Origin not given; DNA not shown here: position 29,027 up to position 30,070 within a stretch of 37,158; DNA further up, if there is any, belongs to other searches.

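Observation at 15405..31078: One unassigned ~42-residue repeat module is fused to four different secreted cell-wall-type head domains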

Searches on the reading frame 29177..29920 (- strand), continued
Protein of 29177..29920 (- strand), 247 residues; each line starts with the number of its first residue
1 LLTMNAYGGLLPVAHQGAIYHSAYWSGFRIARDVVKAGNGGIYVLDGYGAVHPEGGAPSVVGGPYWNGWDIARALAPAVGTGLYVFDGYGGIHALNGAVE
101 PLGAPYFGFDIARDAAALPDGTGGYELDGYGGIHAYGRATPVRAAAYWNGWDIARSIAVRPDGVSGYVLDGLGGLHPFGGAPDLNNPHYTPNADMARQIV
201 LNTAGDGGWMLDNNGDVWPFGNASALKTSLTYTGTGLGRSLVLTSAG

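Call 28: search_protein_families(library=pfam, proteins=[L014:8084-10669:+, L042:8156-10705:+, L064:7493-10633:+, L065:1-2685:+, L072:7277-9910:+, L018:3852-6605:+, L067:1-2175:+, L058:11904-14330:+, L016:4746-6173:-, L051:7612-8955:-], max_evalue=0.001)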
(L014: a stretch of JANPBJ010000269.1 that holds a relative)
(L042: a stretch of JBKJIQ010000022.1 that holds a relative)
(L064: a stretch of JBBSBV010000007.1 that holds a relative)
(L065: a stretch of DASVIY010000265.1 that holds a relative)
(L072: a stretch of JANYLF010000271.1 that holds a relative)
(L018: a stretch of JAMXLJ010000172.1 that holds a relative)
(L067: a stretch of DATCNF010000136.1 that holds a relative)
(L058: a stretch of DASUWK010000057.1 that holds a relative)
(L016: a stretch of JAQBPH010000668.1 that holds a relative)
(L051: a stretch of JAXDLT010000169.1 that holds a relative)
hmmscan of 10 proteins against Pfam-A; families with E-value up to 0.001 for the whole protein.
L014:8084-10669:+ (862 aa): 4 families
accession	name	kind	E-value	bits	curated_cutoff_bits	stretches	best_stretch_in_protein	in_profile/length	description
PF13517.12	FG-GAP_3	-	8.7e-29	100.4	26.9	4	176-232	1-61/61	FG-GAP-like repeat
PF01839.29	FG-GAP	-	2.7e-25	88.2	22.1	3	278-298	2-22/37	FG-GAP repeat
PF14783.12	BBS2_Mid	-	0.00018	22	27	0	81-105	3-27/108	Ciliary BBSome complex subunit 2, middle region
PF25292.1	Beta-prop_CGLA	-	0.00078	19.4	26.8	0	335-366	35-66/316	Lambda-carrageenase beta-propeller domain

L042:8156-10705:+ (850 aa): 4 families
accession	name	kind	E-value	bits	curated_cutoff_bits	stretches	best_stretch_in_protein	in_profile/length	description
PF13517.12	FG-GAP_3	-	4.3e-28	98.1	26.9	4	168-224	1-61/61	FG-GAP-like repeat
PF01839.29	FG-GAP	-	1.3e-24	86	22.1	3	206-230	2-26/37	FG-GAP repeat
PF14783.12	BBS2_Mid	-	2.6e-07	31.1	27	0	74-102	4-32/108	Ciliary BBSome complex subunit 2, middle region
PF25292.1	Beta-prop_CGLA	-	0.00081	19.4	26.8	0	75-98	37-60/316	Lambda-carrageenase beta-propeller domain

L064:7493-10633:+ (1047 aa): 4 families
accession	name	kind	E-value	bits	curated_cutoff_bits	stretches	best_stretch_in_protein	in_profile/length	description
PF13517.12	FG-GAP_3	-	7.2e-28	97.4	26.9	4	362-418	1-61/61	FG-GAP-like repeat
PF01839.29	FG-GAP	-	3.9e-25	87.7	22.1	2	400-423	2-25/37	FG-GAP repeat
PF14783.12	BBS2_Mid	-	1.4e-05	25.6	27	0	267-294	3-30/108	Ciliary BBSome complex subunit 2, middle region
PF13570.13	Beta-prop_ACSF4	-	8.7e-05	22.5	133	1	278-362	63-143/329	Beta-alanine-activating enzyme, beta-propeller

L065:1-2685:+ (895 aa): 6 families
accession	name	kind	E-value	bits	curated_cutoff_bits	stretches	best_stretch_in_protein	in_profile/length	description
PF13517.12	FG-GAP_3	-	2.6e-26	92.4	26.9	3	159-222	1-61/61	FG-GAP-like repeat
PF01839.29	FG-GAP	-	6.8e-20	71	22.1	1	311-333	2-24/37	FG-GAP repeat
PF13570.13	Beta-prop_ACSF4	-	2.9e-06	27.4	133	1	111-318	137-312/329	Beta-alanine-activating enzyme, beta-propeller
PF25292.1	Beta-prop_CGLA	-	2.1e-05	24.6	26.8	0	210-239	37-66/316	Lambda-carrageenase beta-propeller domain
PF16743.10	PliI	-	3.6e-05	23.9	27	0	315-332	63-80/123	Periplasmic lysozyme inhibitor of I-type lysozyme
PF14783.12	BBS2_Mid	-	7.5e-05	23.2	27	0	209-233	4-28/108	Ciliary BBSome complex subunit 2, middle region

L072:7277-9910:+ (878 aa): 4 families
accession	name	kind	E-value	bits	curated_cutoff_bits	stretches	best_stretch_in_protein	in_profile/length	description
PF13517.12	FG-GAP_3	-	1.7e-27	96.3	26.9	4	190-246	1-61/61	FG-GAP-like repeat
PF01839.29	FG-GAP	-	8e-26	89.9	22.1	2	292-313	2-23/37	FG-GAP repeat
PF14783.12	BBS2_Mid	-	0.00017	22.1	27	0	96-122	3-29/108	Ciliary BBSome complex subunit 2, middle region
PF13570.13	Beta-prop_ACSF4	-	0.00076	19.4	133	0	92-233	178-310/329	Beta-alanine-activating enzyme, beta-propeller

L018:3852-6605:+ (918 aa): 3 families
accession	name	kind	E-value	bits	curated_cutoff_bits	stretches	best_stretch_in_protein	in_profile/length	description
PF13517.12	FG-GAP_3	-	5.6e-18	65.7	26.9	3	160-223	1-60/61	FG-GAP-like repeat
PF01839.29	FG-GAP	-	2.1e-11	43.8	22.1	1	155-182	4-37/37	FG-GAP repeat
PF13570.13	Beta-prop_ACSF4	-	9.1e-05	22.4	133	0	107-260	178-311/329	Beta-alanine-activating enzyme, beta-propeller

L067:1-2175:+ (725 aa): 1 family
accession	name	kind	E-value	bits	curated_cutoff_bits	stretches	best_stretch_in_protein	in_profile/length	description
PF00704.34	Glyco_hydro_18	-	4.2e-15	56.6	29.6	1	90-349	85-315/317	Glycosyl hydrolases family 18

L058:11904-14330:+ (809 aa): 1 family
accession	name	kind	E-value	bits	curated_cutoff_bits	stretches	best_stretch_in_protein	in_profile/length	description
PF00704.34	Glyco_hydro_18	-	3.2e-21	76.8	29.6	1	119-430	25-316/317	Glycosyl hydrolases family 18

L016:4746-6173:- (476 aa): 1 family
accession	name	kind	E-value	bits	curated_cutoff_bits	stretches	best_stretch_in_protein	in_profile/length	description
PF00188.32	CAP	-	1e-07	33.2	21.1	1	414-474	59-117/117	Cysteine-rich secretory protein family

L051:7612-8955:- (448 aa): 1 family
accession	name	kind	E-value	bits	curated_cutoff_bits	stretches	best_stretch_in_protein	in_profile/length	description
PF00188.32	CAP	-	6.2e-07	30.7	21.1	1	382-446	49-117/117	Cysteine-rich secretory protein family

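Call 42: search_protein_representatives(alignment_id=A2)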
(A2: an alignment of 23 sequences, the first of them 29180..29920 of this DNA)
Query: 23 sequences, 256 profile positions. Proteins with E-value up to 0.001 (for the whole library): 2007; up to 1e-10: 1545; up to 1e-30: 857. The best 150 are listed.
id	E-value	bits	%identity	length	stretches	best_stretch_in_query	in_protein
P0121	3.4e-189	642.5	-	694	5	44-194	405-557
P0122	5.1e-188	638.6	-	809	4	37-188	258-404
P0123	7.7e-185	628.2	-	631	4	43-228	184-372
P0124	6.4e-182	618.7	-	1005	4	29-192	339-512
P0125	2.1e-178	607.2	-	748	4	34-192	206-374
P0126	1.7e-174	594.3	-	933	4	65-220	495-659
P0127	2.6e-168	574.1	-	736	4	45-223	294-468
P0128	4.4e-168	573.3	-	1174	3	38-191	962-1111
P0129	3.1e-167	570.6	-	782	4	35-191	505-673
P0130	8.1e-162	552.8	-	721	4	36-212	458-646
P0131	2.9e-157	537.9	-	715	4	35-196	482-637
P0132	6.7e-156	533.4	-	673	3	43-254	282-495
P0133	5.5e-154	527.1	-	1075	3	44-194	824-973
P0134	1.3e-152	522.6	-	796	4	39-203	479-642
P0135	4.0e-152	521.0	-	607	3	65-219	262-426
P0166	4.2e-103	360.4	-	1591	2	6-189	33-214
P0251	5.1e-88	311.0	-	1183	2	58-194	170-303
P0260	1.0e-86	306.7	-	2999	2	46-216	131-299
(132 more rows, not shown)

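Call 46: search_protein_families(library=pfam, alignment_id=A4, max_evalue=0.0001)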
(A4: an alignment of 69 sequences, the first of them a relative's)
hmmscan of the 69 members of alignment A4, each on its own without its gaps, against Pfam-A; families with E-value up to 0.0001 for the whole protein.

A. member 1, P0121 (694 aa): 1 family
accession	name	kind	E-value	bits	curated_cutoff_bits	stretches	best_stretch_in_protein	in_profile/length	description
PF05257.22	CHAP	-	1.1e-05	26.2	26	1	24-119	4-81/81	CHAP domain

B. families by the number of members that match (of 69 scanned): 42 families (the first 25 are shown)
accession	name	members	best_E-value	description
PF01551.29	Peptidase_M23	11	4.2e-25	Peptidase family M23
PF00041.27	fn3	5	4.5e-25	Fibronectin type III domain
PF00704.34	Glyco_hydro_18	4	2.4e-27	Glycosyl hydrolases family 18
PF08486.15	SpoIID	4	5.3e-19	Stage II sporulation protein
PF05257.22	CHAP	4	1.3e-16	CHAP domain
PF01833.30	TIG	3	8.5e-70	IPT/TIG domain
PF00082.27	Peptidase_S8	3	3.7e-47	Subtilase family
PF13360.13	PQQ_2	2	1.6e-53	Outer membrane protein assembly factor BamB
PF23197.1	IG_AIR9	2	6.2e-33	AIR9 A9 domain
PF13570.13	Beta-prop_ACSF4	2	1.4e-32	Beta-alanine-activating enzyme, beta-propeller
PF16709.11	SCAB-Ig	2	6.9e-18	Ig domain of plant-specific actin-binding protein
PF01510.30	Amidase_2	2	1.3e-13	N-acetylmuramoyl-L-alanine amidase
PF01011.28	PQQ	2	5e-13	Glucose/ethanol/alcohol dehydrogenase, beta-propeller domain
PF00188.32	CAP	2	8.4e-10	Cysteine-rich secretory protein family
PF04616.20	Glyco_hydro_43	1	6.3e-51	Glycosyl hydrolases family 43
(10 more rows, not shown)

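Call 47: search_protein_families(library=pfam, alignment_id=A5, max_evalue=0.0001)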
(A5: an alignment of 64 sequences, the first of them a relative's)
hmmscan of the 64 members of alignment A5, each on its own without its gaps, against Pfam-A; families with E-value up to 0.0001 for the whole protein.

A. member 1, P0128 (1174 aa): 3 families
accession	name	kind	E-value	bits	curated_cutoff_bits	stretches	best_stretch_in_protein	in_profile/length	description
PF24681.1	Kelch_KLHDC2_KLHL20_DRC7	-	1.3e-12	47.9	50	1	34-176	33-175/221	KLHDC2/KLHL20/DRC7 Kelch-repeats domain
PF13415.12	Kelch_3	-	4e-05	24.1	22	0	118-143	3-28/48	Galactose oxidase, central domain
PF24981.1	Beta-prop_ATRN-LZTR1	-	8.4e-05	22.4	50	0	68-191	4-140/289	Attractin/LZTR1 beta-propeller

B. families by the number of members that match (of 64 scanned): 57 families (the first 25 are shown)
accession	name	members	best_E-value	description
PF17164.10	DUF5122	5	5.6e-36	Domain of unknown function (DUF5122) beta-propeller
PF01551.29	Peptidase_M23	5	4.6e-27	Peptidase family M23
PF02369.22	Big_1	4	1.5e-43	Bacterial Ig-like domain (group 1)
PF00041.27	fn3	4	3.2e-40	Fibronectin type III domain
PF00704.34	Glyco_hydro_18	3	2.4e-27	Glycosyl hydrolases family 18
PF16656.11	Pur_ac_phosph_N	3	1.4e-07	Purple acid Phosphatase, N-terminal domain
PF00082.27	Peptidase_S8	2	1.6e-52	Subtilase family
PF09134.16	Invasin_D3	2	2.9e-49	Invasin, domain 3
PF23197.1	IG_AIR9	2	4.9e-41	AIR9 A9 domain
PF16640.11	Big_3_5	2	6.4e-38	Bacterial Ig-like domain (group 3)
PF04616.20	Glyco_hydro_43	2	2.2e-34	Glycosyl hydrolases family 43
PF13517.12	FG-GAP_3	2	6.7e-25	FG-GAP-like repeat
PF22544.2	HYDIN_VesB_CFA65-like_Ig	2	2.3e-21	HYDIN/CFA65/VesB-like, Ig-like domain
PF16709.11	SCAB-Ig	2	1.3e-16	Ig domain of plant-specific actin-binding protein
PF18911.6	PKD_4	2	4.6e-16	PKD domain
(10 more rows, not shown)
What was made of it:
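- Some representatives carry GH5, GH9, GH43 or GH18 heads (calls 46, 47).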

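Call 54: find_related_loci(query=A2, collection=viral_contigs, flank=6000)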
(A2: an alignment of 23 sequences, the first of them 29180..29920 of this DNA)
Query A2 (247 aa) in viral_contigs; peptide patterns used: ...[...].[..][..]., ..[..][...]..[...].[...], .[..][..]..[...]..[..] (x = any residue, [..] = any of these).
76 stretches matched a pattern; 2 encode a relative of the query (tblastn E <= 1e-3); 2 distinct loci.
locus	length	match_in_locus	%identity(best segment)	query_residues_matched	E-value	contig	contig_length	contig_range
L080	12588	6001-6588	37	33-236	2e-17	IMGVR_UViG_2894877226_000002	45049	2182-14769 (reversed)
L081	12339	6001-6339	34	84-178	1e-6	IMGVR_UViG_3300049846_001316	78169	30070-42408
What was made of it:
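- Tried and rejected: Only the IMG/VR pattern scan found two diverged phage cases (call 54).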

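Call 55: search_dna_similar(query=window:29180-29920:-, collection=phages, mode=protein, max_evalue=0.001)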
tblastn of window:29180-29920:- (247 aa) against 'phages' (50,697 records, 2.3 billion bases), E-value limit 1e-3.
No match.
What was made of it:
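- The curated phage collection gave no match (call 55).
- Tried and rejected: tblastn of the tail against 50,697 curated phage genomes gave no match (call 55).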

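Call 60: search_protein_families(library=phrogs, proteins=[L080:5809-7704:+, L081:5644-8481:+, L080:2273-5806:+, L081:76-5637:+], max_evalue=0.001)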
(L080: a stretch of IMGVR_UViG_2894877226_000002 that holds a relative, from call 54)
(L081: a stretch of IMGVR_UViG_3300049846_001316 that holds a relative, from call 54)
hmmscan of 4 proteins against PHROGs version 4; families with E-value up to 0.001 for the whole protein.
L080:5809-7704:+ (632 aa): 0 families

L081:5644-8481:+ (946 aa): 1 family
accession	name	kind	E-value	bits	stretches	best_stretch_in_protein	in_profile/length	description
phrog_5287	-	tail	2.7e-94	317.8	1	369-945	250-842/843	minor tail protein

L080:2273-5806:+ (1178 aa): 24 families
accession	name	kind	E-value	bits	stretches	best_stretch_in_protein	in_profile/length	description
phrog_1533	-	tail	5.6e-82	277.1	1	46-597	233-726/1688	tail length tape measure protein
phrog_9696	-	tail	5.9e-78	263.9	1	24-460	36-446/1415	tail length tape measure protein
phrog_9228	-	tail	3.3e-77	261.9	2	25-521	168-592/1425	tail length tape measure protein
phrog_10780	-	tail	2.5e-72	245.3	1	17-683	37-516/1694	tail length tape measure protein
phrog_4704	-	tail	6.4e-67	227.6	1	50-370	205-518/625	tail length tape measure protein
phrog_28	-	tail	7.2e-62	211.3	1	35-372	250-586/1228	tail length tape measure protein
phrog_991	-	tail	9.6e-59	200.1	1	15-987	250-1062/1966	tail length tape measure protein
phrog_19074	-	unknown function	1e-44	153.8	1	33-400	122-485/1384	-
phrog_5218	-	unknown function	3.4e-41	142.5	1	15-526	188-651/1599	-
phrog_1272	-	tail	1.2e-39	136.9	1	36-530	228-668/1606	tail length tape measure protein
phrog_5493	-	tail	4.8e-38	132.1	1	29-618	35-621/1102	tail length tape measure protein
phrog_167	-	tail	3.5e-37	128.8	1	44-671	267-715/1555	tail length tape measure protein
phrog_1293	-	tail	1.3e-34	120.3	1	33-372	162-498/1424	tail length tape measure protein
phrog_38390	-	tail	2.6e-23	83.1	1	34-355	30-338/1029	tail length tape measure protein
phrog_58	-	tail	1.8e-22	80.7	1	24-657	302-708/1544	tail length tape measure protein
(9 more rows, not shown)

L081:76-5637:+ (1854 aa): 21 families
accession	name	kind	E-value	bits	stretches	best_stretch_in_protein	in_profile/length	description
phrog_5448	-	tail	6e-152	508.8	1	14-1551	698-2160/3103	tail length tape measure protein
phrog_58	-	tail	6.8e-44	151.6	3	850-1145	656-940/1544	tail length tape measure protein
phrog_5493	-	tail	7.2e-41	141.5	2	961-1259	732-1036/1102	tail length tape measure protein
phrog_1272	-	tail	5.3e-39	134.8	4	845-1138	678-1087/1606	tail length tape measure protein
phrog_305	-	tail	3.2e-35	123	3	928-1155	510-700/1001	tail length tape measure protein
phrog_4372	-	tail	6.2e-27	94.5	1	971-1763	1123-1566/1681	tail length tape measure protein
phrog_1204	-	tail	2.7e-22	79.6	2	1672-1773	1292-1404/1483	tail protein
phrog_5218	-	unknown function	5.6e-20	72.1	2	1650-1764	1323-1437/1599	-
phrog_1535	-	tail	6.6e-18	65.3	2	826-1041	878-1040/1152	tail length tape measure protein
phrog_4070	-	tail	4.4e-17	62.5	1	899-1195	105-367/989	tail length tape measure protein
phrog_1686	-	tail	3.4e-16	59.3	2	1288-1771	738-1153/1224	tail length tape measure protein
phrog_4200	-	tail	2.2e-11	44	1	852-1306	234-639/732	tail length tape measure protein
phrog_1533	-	tail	1.1e-09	37.5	2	637-797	65-195/1688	tail length tape measure protein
phrog_8462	-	tail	3.2e-09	37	1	1067-1348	330-602/672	tail length tape measure protein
phrog_26805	-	unknown function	9.1e-08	31.8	0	881-1047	347-515/697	-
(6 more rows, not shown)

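Call 67: fold_search(model_id=the predicted structure, library=viral)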
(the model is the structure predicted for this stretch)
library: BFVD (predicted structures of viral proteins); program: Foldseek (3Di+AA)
matches with E <= 10: 585; with E <= 0.001: 40
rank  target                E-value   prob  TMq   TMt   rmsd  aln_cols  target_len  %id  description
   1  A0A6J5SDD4            2.9e-05  1.00  0.35  0.15  11.3       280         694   16  WD40/YVTN repeat-like-containing domain containing protein [uncultured Caudovirales phage]
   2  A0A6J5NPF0            5.4e-05  1.00  0.48  0.28   9.0       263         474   14  Uncharacterized protein [uncultured Caudovirales phage]
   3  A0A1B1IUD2            6.0e-05  1.00  0.54  0.15   6.4       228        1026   14  (no name in the UniProt tables at hand)
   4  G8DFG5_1              6.3e-05  1.00  0.46  0.13   8.4       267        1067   10  (no name in the UniProt tables at hand)
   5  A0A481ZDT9            7.3e-05  1.00  0.44  0.29   6.4       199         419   16  F-box and regulator of chromosome condensation repeat protein [Pithovirus LCPAC404]
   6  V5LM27                7.3e-05  1.00  0.47  0.17   8.1       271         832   10  (no name in the UniProt tables at hand)
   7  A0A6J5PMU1            8.5e-05  1.00  0.53  0.32   6.2       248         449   18  WD40/YVTN repeat-like-containing domain containing protein [uncultured Caudovirales phage]
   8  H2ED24                8.9e-05  1.00  0.44  0.38   8.2       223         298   12  Putative BTB_POZ domain and WD-repeat protein [Moumouvirus sp. 'Monve']
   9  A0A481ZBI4            9.4e-05  1.00  0.48  0.58   6.0       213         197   12  Regulator of chromosome condensation protein [Pithovirus LCPAC401]
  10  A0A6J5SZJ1            1.1e-04  1.00  0.44  0.34  10.1       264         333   14  COG3391 Uncharacterized conserved protein [uncultured Caudovirales phage]
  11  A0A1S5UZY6            1.1e-04  1.00  0.40  0.23  10.7       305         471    9  (no name in the UniProt tables at hand)
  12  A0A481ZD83            1.2e-04  1.00  0.39  0.34   6.5       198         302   16  Regulator of chromosome condensation protein [Pithovirus LCPAC406]
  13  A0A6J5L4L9            1.3e-04  1.00  0.44  0.16  12.0       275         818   11  Uncharacterized protein [uncultured Caudovirales phage]
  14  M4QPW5                1.3e-04  1.00  0.50  0.25   7.4       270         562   17  (no name in the UniProt tables at hand)
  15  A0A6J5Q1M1            1.4e-04  1.00  0.43  0.26   8.2       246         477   14  Tail tubular protein Gp11 [uncultured Caudovirales phage]
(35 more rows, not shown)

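Call 72: search_protein_families(library=pfam, proteins=[L043:9725-11590:+, L080:5809-7704:+, L081:5644-8481:+, P0166, P0251, P0260], max_evalue=0.001)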
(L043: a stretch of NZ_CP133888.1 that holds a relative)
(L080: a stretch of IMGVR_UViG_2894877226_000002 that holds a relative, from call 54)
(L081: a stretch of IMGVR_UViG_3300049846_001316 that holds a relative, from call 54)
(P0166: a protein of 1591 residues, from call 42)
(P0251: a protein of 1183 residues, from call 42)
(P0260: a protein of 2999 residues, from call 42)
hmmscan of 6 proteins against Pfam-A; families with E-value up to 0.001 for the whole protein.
L043:9725-11590:+ (622 aa): 0 families

L080:5809-7704:+ (632 aa): 0 families

L081:5644-8481:+ (946 aa): 1 family
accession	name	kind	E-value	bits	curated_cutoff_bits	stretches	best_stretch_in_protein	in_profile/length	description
PF25788.1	Ig_Rha78A_N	-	1.7e-17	64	27.4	2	537-617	20-100/105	Rha78A-like, N-terminal immunoglobulin domain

P0166 (1591 aa): 3 families
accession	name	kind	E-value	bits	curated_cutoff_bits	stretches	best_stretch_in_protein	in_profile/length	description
PF23197.1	IG_AIR9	-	4.9e-41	138.9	27.5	0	714-782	11-75/87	AIR9 A9 domain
PF16709.11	SCAB-Ig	-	2.5e-15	56.7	27.6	0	1115-1186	6-76/98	Ig domain of plant-specific actin-binding protein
PF01938.26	TRAM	-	1.3e-09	38.2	21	0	561-580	35-53/61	TRAM domain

P0251 (1183 aa): 6 families
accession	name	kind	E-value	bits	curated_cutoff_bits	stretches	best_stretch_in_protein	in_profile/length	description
PF23197.1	IG_AIR9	-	1.2e-32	112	27.5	1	702-772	7-74/87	AIR9 A9 domain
PF16709.11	SCAB-Ig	-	1.3e-16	60.9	27.6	0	415-477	10-71/98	Ig domain of plant-specific actin-binding protein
PF01938.26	TRAM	-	8.6e-12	45.2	21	0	1051-1067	38-53/61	TRAM domain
PF19912.4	DUF6385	-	6.5e-08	32.9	26.8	0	358-387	45-74/82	Domain of unknown function (DUF6385)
PF06458.18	MucBP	-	0.00017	22.7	23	0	942-973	21-51/63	MucBP domain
PF04360.17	Serglycin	-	0.0003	21.2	30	0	727-759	31-61/149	Serglycin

P0260 (2999 aa): 5 families
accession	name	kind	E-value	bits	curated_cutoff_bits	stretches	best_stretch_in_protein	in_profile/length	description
PF05593.20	RHS_repeat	-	5.7e-44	148.1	22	5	1846-1875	1-30/38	RHS Repeat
PF00041.27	fn3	-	3.5e-30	104.5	25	3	616-692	2-75/84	Fibronectin type III domain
PF20148.4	DUF6531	-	1.3e-07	32.3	24.1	1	860-914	4-51/74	Domain of unknown function (DUF6531)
PF25059.1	FN3_DSCAM-DSCAML_C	-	1.1e-06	29.3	39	0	663-696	42-75/89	DSCAM/DSCAML C-terminal Fn3-like domain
PF16323.11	DUF4959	-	0.00048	20.9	32.9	0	610-702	15-106/106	Domain of unknown function (DUF4959)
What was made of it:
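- A 2,999-aa Rhs-repeat protein starts with the module (call 72).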
